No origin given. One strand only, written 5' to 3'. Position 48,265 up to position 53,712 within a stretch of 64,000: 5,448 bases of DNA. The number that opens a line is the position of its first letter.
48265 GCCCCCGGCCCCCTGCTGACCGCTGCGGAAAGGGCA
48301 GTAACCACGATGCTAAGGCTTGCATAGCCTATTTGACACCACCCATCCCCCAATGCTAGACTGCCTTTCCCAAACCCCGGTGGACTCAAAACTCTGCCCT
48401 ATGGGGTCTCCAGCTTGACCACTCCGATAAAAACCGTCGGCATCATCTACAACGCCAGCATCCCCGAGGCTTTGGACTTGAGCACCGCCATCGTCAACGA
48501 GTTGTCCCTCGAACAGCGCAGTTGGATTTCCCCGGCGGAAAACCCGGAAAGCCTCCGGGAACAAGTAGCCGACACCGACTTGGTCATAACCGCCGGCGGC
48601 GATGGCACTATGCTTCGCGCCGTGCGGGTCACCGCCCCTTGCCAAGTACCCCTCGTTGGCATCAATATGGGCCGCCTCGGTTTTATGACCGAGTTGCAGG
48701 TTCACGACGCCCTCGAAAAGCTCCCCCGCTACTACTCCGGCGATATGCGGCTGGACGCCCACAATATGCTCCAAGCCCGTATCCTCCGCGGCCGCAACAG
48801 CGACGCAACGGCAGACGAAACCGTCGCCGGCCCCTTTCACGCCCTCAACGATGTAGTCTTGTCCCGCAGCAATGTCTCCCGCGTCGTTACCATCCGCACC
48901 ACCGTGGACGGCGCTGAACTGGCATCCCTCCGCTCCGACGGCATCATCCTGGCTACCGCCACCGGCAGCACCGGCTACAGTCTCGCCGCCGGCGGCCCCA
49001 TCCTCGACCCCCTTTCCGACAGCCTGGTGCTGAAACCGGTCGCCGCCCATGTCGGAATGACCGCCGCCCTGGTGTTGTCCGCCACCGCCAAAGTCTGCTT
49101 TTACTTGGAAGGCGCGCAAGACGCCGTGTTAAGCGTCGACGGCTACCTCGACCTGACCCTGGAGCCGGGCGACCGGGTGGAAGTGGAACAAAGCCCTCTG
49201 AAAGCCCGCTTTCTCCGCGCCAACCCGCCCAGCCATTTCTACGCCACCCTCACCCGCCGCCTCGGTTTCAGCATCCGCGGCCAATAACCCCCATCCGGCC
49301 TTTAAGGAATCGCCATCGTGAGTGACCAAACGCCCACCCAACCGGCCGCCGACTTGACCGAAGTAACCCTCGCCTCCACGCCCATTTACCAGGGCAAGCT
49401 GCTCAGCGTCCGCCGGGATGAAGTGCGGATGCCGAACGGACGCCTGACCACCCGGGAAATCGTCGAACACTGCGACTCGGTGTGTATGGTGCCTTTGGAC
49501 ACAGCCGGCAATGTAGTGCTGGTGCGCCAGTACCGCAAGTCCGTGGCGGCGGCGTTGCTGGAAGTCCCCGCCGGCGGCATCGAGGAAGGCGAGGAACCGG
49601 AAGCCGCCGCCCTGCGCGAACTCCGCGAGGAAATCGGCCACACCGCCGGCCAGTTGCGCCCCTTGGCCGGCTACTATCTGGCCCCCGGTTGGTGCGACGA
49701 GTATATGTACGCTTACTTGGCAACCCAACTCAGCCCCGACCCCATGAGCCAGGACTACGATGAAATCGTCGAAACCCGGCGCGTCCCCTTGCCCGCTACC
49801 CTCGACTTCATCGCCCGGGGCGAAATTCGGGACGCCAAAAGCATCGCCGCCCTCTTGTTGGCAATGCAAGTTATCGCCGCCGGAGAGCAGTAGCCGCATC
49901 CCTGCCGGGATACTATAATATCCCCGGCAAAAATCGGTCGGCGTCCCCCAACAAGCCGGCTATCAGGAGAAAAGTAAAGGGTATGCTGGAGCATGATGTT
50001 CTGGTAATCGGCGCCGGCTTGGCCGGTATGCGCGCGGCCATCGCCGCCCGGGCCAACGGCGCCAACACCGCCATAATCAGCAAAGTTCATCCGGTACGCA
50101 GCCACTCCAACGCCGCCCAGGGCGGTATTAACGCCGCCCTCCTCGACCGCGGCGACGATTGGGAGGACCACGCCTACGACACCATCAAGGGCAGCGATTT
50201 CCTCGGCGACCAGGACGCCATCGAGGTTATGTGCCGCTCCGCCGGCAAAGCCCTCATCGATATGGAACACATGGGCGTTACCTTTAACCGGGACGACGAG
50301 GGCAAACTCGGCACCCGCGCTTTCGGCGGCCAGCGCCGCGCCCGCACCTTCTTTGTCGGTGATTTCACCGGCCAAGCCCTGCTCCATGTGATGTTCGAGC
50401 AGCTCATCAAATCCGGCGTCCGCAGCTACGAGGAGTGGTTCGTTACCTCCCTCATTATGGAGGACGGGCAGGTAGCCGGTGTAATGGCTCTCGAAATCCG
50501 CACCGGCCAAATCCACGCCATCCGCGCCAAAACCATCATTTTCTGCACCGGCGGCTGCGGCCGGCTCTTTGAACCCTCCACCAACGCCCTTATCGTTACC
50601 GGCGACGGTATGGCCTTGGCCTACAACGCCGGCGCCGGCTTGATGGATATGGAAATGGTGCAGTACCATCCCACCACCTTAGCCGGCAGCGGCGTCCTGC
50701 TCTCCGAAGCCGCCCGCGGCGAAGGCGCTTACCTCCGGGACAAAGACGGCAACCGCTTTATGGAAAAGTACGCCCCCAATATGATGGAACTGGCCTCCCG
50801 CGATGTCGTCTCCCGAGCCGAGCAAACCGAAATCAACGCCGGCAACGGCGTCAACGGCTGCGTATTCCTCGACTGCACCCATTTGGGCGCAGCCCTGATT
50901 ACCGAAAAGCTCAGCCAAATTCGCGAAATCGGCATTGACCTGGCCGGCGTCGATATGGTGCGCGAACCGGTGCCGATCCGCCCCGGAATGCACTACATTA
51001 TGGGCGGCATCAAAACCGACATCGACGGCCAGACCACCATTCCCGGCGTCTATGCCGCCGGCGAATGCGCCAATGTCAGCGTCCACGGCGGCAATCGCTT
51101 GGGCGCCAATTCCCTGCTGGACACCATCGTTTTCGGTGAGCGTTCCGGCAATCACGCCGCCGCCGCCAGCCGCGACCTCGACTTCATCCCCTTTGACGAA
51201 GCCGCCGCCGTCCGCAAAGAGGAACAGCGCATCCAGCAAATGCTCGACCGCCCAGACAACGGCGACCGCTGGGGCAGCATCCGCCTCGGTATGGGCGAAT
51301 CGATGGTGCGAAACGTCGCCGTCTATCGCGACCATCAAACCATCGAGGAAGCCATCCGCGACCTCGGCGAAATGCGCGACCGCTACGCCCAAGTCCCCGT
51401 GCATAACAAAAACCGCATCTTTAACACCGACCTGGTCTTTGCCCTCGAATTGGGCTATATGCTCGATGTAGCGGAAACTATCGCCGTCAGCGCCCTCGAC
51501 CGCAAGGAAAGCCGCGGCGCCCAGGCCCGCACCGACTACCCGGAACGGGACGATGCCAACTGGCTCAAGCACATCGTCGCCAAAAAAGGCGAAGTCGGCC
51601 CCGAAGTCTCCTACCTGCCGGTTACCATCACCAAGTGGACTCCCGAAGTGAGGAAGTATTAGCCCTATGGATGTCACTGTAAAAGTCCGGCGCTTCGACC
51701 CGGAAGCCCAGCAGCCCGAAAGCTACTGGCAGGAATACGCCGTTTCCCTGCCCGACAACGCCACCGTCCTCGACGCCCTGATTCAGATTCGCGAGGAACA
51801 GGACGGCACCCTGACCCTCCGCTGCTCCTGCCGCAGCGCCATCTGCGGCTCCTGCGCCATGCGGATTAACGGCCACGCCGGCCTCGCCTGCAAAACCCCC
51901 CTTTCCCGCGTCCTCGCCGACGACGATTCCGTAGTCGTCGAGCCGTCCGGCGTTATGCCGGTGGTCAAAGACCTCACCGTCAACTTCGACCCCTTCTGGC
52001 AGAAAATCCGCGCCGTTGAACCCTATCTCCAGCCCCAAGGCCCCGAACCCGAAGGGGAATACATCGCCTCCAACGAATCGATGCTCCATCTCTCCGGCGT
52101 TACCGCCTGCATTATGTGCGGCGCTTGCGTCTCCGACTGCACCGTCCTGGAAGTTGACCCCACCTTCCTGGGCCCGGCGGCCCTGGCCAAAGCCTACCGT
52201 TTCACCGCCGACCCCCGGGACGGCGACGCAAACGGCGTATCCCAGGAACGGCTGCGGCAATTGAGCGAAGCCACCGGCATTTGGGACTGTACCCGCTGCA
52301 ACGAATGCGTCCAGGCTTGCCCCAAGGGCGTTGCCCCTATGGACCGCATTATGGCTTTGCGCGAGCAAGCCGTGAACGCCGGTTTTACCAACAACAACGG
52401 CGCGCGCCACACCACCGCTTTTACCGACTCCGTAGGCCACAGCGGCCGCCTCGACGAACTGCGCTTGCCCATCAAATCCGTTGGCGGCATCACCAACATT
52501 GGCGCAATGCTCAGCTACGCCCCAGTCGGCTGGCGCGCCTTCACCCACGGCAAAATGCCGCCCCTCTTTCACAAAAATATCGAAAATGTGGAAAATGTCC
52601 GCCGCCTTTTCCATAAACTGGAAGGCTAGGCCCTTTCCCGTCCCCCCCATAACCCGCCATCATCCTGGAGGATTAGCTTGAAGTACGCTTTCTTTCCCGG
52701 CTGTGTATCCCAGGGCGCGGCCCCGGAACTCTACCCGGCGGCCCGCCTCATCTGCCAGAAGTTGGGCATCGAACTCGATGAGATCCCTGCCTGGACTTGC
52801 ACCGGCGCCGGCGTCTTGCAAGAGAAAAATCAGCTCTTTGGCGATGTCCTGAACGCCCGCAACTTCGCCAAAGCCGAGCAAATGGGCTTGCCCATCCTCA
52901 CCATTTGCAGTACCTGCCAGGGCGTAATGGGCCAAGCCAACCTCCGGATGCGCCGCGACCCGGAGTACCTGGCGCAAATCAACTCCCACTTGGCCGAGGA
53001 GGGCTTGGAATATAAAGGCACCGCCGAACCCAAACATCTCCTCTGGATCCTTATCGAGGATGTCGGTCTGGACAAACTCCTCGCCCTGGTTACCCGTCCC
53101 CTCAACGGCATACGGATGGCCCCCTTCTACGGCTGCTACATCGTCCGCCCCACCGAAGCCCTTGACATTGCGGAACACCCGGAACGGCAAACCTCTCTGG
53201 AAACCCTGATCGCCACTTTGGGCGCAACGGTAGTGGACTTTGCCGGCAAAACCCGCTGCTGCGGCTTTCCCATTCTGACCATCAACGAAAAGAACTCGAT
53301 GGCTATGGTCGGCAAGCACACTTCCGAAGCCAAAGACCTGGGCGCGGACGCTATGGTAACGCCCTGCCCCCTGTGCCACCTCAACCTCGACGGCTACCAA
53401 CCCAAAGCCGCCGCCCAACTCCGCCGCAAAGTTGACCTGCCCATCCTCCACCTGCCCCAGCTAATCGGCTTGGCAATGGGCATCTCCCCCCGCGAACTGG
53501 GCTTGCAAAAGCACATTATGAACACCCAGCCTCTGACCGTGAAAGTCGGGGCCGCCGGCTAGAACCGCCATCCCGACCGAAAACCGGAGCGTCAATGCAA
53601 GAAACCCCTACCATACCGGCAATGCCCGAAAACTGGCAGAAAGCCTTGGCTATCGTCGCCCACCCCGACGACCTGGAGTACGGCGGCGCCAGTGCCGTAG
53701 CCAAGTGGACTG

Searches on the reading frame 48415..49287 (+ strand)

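Call 40: search_protein_families(library=pfam, proteins=[window:48415-49287:+], max_evalue=0.00001)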
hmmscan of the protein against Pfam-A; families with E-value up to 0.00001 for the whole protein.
window:48415-49287:+ (290 aa): 2 families
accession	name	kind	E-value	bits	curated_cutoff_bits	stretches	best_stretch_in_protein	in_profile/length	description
PF20143.4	NAD_kinase_C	-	1.7e-24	86.4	23.7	1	144-268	1-125/126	ATP-NAD kinase C-terminal domain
PF01513.26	NAD_kinase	-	1.6e-17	64.4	25.5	1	41-110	60-129/130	ATP-NAD kinase N-terminal domain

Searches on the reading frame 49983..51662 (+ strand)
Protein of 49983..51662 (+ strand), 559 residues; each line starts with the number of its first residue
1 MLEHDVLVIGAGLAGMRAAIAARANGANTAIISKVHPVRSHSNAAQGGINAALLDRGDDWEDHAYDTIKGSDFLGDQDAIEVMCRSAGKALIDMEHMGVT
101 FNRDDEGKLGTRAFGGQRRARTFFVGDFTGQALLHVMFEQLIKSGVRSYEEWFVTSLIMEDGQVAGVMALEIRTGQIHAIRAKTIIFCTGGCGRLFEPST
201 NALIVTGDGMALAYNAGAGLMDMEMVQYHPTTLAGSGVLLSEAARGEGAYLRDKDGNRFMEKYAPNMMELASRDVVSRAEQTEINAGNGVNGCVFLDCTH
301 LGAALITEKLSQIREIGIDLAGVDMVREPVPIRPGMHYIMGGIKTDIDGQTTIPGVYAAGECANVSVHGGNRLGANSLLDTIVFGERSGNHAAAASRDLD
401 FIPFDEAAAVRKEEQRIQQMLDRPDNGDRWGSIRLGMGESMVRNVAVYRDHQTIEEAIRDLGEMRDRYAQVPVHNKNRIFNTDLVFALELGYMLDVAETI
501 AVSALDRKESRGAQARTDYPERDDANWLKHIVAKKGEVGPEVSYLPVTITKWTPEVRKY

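Call 40: search_protein_families(library=pfam, proteins=[window:49983-51662:+], max_evalue=0.00001)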
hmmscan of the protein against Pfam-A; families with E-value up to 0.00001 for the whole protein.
window:49983-51662:+ (559 aa): 6 families
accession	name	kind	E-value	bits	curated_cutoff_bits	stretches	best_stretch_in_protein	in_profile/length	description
PF00890.30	FAD_binding_2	-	1.4e-108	364.2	20.4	1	5-378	1-414/414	FAD binding domain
PF02910.25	Succ_DH_flav_C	-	1.9e-40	138.2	20.8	1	436-559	3-130/130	Fumarate reductase flavoprotein C-term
PF07992.20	Pyr_redox_2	-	6.3e-11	42.7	26.1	0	4-41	1-34/291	Pyridine nucleotide-disulphide oxidoreductase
PF01266.30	DAO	-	2.2e-09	37.8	27.9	1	5-214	1-231/353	FAD dependent oxidoreductase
PF03486.20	HI0933_like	-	2.2e-08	34.3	50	0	122-370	100-227/244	HI0933-like protein Rossmann domain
PF12831.13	FAD_oxidored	-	6.5e-08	32.7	27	0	5-34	1-30/416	FAD dependent oxidoreductase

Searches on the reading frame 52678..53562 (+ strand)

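Call 40: search_protein_families(library=pfam, proteins=[window:52678-53562:+], max_evalue=0.00001)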
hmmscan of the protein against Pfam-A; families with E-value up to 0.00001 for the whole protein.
window:52678-53562:+ (294 aa): 2 families
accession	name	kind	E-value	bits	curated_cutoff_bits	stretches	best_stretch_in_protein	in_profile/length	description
PF02754.22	CCG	-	1.7e-25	89.3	20.6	2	149-238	3-85/85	Cysteine-rich domain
PF22196.1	HdrB-like_C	-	9.4e-07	29.2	33.4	1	199-279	4-86/87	HdrB-like C-terminal domain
